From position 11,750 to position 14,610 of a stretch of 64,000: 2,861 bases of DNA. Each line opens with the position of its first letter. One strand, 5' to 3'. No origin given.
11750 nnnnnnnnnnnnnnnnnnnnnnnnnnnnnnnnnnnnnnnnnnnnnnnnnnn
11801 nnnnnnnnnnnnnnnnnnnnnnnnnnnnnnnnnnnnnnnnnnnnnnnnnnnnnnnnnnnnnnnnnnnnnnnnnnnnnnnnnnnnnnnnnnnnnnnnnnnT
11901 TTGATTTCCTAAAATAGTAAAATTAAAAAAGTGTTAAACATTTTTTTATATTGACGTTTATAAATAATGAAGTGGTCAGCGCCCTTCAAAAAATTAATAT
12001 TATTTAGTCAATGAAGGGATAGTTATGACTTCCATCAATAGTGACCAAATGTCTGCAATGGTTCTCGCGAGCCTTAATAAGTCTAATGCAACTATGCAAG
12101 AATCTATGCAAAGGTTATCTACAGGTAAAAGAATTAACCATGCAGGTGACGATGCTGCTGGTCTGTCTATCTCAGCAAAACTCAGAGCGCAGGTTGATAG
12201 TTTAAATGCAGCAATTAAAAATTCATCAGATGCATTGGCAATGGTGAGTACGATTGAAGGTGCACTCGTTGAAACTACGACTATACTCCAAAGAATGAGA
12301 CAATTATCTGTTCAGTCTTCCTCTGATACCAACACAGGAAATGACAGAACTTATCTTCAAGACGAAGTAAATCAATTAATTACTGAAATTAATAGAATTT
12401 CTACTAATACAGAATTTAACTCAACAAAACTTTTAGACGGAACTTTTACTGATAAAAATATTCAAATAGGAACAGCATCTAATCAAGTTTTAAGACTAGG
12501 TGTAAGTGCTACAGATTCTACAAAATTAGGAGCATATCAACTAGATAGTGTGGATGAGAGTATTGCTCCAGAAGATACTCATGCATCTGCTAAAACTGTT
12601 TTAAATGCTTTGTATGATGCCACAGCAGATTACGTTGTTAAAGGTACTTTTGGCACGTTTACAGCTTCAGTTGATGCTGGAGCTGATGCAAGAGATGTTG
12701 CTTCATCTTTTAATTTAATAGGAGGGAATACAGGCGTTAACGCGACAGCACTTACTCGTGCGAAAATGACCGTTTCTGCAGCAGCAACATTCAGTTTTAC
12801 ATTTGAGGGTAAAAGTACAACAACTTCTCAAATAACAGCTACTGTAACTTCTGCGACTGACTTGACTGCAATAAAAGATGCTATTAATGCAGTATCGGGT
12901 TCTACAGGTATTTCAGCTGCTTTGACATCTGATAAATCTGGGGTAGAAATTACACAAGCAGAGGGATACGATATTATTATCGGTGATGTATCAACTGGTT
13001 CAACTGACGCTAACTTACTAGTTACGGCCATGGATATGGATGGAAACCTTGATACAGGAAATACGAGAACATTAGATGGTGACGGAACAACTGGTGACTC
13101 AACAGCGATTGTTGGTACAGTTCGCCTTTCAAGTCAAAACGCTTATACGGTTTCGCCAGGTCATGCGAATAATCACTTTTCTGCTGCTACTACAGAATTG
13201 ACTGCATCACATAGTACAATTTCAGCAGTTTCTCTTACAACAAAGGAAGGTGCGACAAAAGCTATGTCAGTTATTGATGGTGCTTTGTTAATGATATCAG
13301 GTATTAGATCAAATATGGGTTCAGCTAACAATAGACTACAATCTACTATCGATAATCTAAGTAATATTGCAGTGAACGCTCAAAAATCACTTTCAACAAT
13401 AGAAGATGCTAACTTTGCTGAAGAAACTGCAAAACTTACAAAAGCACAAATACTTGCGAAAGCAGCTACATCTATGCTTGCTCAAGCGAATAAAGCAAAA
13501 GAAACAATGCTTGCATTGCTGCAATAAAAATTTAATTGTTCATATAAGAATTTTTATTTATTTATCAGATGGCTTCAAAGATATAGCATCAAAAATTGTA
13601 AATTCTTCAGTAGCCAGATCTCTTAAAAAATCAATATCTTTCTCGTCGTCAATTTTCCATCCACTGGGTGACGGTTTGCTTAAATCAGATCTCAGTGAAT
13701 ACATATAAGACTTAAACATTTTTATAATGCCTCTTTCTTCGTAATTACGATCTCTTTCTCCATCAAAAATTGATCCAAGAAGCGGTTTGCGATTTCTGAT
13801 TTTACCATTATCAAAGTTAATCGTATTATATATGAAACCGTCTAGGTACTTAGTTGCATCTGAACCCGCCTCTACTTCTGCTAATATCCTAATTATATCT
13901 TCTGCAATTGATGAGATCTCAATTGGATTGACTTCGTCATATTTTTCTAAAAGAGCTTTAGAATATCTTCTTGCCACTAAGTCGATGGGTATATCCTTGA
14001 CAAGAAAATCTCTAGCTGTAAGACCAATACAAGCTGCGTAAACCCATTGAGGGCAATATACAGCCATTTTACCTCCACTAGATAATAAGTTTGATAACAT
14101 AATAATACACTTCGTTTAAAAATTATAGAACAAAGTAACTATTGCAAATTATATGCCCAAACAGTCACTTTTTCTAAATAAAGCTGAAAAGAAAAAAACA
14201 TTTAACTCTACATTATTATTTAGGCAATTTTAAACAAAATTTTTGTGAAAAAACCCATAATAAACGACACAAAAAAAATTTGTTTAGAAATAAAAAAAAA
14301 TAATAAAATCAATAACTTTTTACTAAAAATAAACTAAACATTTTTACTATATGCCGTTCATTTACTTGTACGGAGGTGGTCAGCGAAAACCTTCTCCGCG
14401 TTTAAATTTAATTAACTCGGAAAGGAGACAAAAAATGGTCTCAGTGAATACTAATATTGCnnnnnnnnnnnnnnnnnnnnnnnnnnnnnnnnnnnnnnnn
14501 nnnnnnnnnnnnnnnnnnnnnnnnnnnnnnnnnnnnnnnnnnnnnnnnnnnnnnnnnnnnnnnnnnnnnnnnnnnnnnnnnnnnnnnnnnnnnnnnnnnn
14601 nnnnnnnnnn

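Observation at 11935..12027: Flagellin 1 leader: same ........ loop, with a duplicated AATGAAG(G) box giving mutually exclusive hairpins over the RBS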

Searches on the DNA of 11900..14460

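Call 25: search_rna_families(source=window, start=11900, end=14460, threshold=evalue, max_evalue=10)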
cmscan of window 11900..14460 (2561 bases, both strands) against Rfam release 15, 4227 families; matches with E-value up to 10: 5.
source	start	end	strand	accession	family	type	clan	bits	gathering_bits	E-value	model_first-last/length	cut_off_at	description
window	13555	13633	-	RF02725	sno_ZL8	Gene; snRNA; snoRNA; CD-box;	-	21.9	52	0.22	1-83/83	no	Small nucleolar RNA ZL8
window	13493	13575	-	RF00328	snoZ161_228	Gene; snRNA; snoRNA; CD-box;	CL00056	20.5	45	1.6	1-93/93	no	Small nucleolar RNA Z161/Z228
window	14124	14176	-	RF03803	MIR1886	Gene; miRNA;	-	18.9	62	2.7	1-52/52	no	MIR1886 microRNA precursor family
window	13628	13723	-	RF01424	snoR118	Gene; snRNA; snoRNA; CD-box;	CL00071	16.5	44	5.3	1-92/92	no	small nucleolar RNA snoR118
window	13648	13712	+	RF00656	mir-205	Gene; miRNA;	-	14.4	55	9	1-75/75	no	mir-205 microRNA precursor family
